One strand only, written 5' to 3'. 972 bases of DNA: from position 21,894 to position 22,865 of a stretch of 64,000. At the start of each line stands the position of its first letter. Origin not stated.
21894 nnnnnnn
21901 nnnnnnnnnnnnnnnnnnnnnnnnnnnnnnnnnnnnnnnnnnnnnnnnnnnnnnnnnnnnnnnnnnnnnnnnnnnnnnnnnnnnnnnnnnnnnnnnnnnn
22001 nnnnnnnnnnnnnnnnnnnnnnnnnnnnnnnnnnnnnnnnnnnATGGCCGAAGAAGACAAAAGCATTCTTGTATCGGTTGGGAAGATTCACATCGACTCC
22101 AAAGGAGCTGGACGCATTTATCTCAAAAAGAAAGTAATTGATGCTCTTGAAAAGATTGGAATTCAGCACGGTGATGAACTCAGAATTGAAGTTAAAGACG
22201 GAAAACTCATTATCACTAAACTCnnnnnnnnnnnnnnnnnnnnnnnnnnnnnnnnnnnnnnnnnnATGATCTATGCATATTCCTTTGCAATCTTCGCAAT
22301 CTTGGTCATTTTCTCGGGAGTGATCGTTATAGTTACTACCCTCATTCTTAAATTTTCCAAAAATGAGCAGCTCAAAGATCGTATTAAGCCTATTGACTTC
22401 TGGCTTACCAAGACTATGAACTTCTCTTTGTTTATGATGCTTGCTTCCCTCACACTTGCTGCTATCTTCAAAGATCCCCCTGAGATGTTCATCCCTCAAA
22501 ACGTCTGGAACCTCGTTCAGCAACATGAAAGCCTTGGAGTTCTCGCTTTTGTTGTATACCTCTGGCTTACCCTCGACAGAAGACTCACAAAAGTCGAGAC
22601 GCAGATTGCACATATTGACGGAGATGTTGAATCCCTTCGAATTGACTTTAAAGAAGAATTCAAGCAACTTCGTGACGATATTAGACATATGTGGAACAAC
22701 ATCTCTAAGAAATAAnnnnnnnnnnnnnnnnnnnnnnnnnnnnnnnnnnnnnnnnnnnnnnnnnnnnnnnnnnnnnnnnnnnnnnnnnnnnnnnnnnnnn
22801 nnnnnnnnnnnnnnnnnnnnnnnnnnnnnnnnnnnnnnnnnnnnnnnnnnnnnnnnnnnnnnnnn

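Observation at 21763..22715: cI/Cro-like switch built from two divergent paralogous AbrB proteins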

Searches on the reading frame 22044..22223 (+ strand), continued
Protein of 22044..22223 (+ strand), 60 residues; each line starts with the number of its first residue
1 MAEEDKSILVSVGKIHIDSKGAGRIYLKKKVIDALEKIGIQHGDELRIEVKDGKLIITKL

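Call 80: search_dna_similar(query=L003:2807-4876:-, collection=plasmids, mode=protein, max_evalue=0.001, max_rows=10)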
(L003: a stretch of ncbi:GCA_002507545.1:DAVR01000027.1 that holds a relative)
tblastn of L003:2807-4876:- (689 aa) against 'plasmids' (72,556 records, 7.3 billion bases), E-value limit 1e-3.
Records with a match: 4; places in all: 4; records where one place covers at least 80% of the query: 0.
Best place of each record, by identity: <60% 4.
By first word of the organism name: Thermococcus 3; Pyrococcus 1.
By predicted mobility (MOB-suite, as given by PLSDB): non-mobilizable 4.
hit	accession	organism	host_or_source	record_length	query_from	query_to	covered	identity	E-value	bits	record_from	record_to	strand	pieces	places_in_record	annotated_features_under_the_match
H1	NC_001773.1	Pyrococcus abyssi GE5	-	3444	212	570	52%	25.6%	2e-15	88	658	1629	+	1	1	replication initiator protein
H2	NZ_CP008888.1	Thermococcus eurythermalis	oil-immersed sample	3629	272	578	45%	26.1%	8e-14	83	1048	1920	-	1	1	hypothetical protein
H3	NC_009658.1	Thermococcus nautili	-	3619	272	559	42%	25.8%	1e-11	76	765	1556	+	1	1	hypothetical protein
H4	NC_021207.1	Thermococcus prieurii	-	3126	363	581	32%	26.9%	3e-10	71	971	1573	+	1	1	RepTP1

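Call 89: search_protein_families(library=pfam, proteins=[L029:1-1059:-, L045:2131-2670:-, L045:1301-2116:-, L060:17-538:-, L060:1863-2801:+, L056:2682-5306:+, L049:3598-4962:+, L049:2248-2718:-, L044:515-1288:-, L063:1438-1851:-], max_evalue=0.001)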
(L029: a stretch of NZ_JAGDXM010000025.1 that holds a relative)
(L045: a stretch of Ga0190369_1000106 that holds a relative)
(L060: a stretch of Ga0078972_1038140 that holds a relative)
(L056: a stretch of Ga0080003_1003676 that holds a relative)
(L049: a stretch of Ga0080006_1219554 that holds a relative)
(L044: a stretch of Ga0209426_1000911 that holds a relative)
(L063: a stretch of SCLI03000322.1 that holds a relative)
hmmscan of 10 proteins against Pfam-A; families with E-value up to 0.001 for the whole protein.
L029:1-1059:- (353 aa): 2 families
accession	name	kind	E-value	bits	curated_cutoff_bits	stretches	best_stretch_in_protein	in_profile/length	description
PF17207.9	MCM_OB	-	5e-13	49.3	24.8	1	153-268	8-124/126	MCM OB domain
PF00493.29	MCM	-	5.8e-06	26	23.3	1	303-350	1-48/224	MCM P-loop domain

L045:2131-2670:- (179 aa): 0 families

L045:1301-2116:- (271 aa): 0 families

L060:17-538:- (173 aa): 0 families

L060:1863-2801:+ (312 aa): 1 family
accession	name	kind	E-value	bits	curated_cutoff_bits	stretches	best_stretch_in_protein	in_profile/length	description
PF04313.20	HSDR_N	-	3.8e-08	33.9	25.1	0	30-63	3-36/198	Type I restriction enzyme R protein N terminus (HSDR_N)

L056:2682-5306:+ (875 aa): 1 family
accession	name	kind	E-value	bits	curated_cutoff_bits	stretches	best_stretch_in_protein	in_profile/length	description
PF05317.16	Thermopsin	-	1.5e-65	221.7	25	1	103-354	9-256/256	Thermopsin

L049:3598-4962:+ (454 aa): 15 families
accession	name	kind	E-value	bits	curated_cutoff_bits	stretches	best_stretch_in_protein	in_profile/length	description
PF13895.12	Ig_2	-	4.8e-14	52.8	27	2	239-317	4-79/79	Immunoglobulin domain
PF06832.18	BiPBP_C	-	3.8e-13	49.6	26.8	2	339-395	34-87/90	Penicillin-Binding Protein C-terminus Family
PF13927.12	Ig_3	-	6e-12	46.3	30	2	239-295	4-73/78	Immunoglobulin domain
PF18911.6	PKD_4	-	6.8e-11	42.5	27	2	243-317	11-85/85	PKD domain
PF00041.27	fn3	-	2.2e-10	41.1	25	1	140-218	6-75/84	Fibronectin type III domain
PF16820.11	PKD_3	-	1.1e-09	38.4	26.3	1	321-383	4-63/68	PKD-like domain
PF00801.26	PKD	-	1.1e-08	35.4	23.5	2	324-400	3-79/80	PKD domain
PF19077.6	Big_13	-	8.7e-07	29.8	27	0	280-317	60-100/102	Bacterial Ig-like domain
PF08329.16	ChitinaseA_N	-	9.9e-07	28.9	21.2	0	258-317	46-107/133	Chitinase A, N-terminal domain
PF22352.2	K319L-like_PKD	-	1.5e-06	28.5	27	0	332-403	7-84/84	K319L-like, PKD domain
PF07679.22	I-set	-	2.1e-05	24.9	23.7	0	242-281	8-46/90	Immunoglobulin I-set domain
PF13573.12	SprB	-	0.00048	20.1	28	0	255-270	18-33/37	SprB repeat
PF00028.23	Cadherin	-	0.00064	20.5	28.8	0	376-404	63-91/93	Cadherin domain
PF07495.19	Y_Y_Y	-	0.00069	19.9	26.6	0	259-317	4-64/65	Y_Y_Y domain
PF08205.18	C2-set_2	-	0.0007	20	21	0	239-289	3-54/89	CD80-like C2-set immunoglobulin domain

L049:2248-2718:- (156 aa): 0 families

L044:515-1288:- (257 aa): 0 families

L063:1438-1851:- (137 aa): 1 family
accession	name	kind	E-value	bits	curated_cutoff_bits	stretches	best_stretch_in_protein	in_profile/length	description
PF19474.4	DUF6011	-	8.3e-09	35.3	26.6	1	2-28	10-36/37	Family of unknown function (DUF6011)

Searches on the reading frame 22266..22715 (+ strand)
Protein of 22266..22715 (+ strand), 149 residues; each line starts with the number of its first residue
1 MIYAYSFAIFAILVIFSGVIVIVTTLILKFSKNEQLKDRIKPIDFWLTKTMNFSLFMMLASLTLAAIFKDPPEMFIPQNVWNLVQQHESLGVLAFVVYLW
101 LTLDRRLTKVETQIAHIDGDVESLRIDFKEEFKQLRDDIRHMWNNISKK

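Call 7: search_protein_families(library=pfam, proteins=[window:22266-22715:+], max_evalue=1)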
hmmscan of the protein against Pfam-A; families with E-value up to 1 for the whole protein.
window:22266-22715:+ (149 aa): 8 families
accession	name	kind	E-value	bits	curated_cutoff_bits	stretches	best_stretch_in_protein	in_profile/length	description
PF01578.25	Cytochrom_C_asm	-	0.001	19.2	29.9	1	6-107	82-181/212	Cytochrome C assembly protein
PF16954.10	HRG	-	0.01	16.6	27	0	7-37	4-34/52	Haem-transporter, endosomal/lysosomal, haem-responsive gene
PF05046.19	Img2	-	0.011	16.4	34.4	1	104-135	20-50/84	Mitochondrial large subunit ribosomal protein (Img2)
PF04513.17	Baculo_PEP_C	-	0.08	13.4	38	1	103-147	36-80/140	Baculovirus polyhedron envelope protein, PEP, C terminus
PF01292.26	Ni_hydr_CYTB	-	0.11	12.7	30.1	1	56-105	16-62/179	Prokaryotic cytochrome b561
PF17561.7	TssO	-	0.19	12.4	29.2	0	5-81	12-88/148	Type VI secretion system, TssO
PF07798.16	CCDC90-like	-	0.19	12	33.5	1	107-145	74-112/175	Coiled-coil domain-containing protein 90-like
PF19744.4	DUF6232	-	0.34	11.8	27.4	0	91-141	62-115/117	Family of unknown function (DUF6232)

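Call 36: search_protein_families(library=phrogs, proteins=[window:22266-22715:+], max_evalue=0.001)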
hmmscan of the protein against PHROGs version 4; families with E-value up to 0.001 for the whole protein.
window:22266-22715:+ (149 aa): 0 families
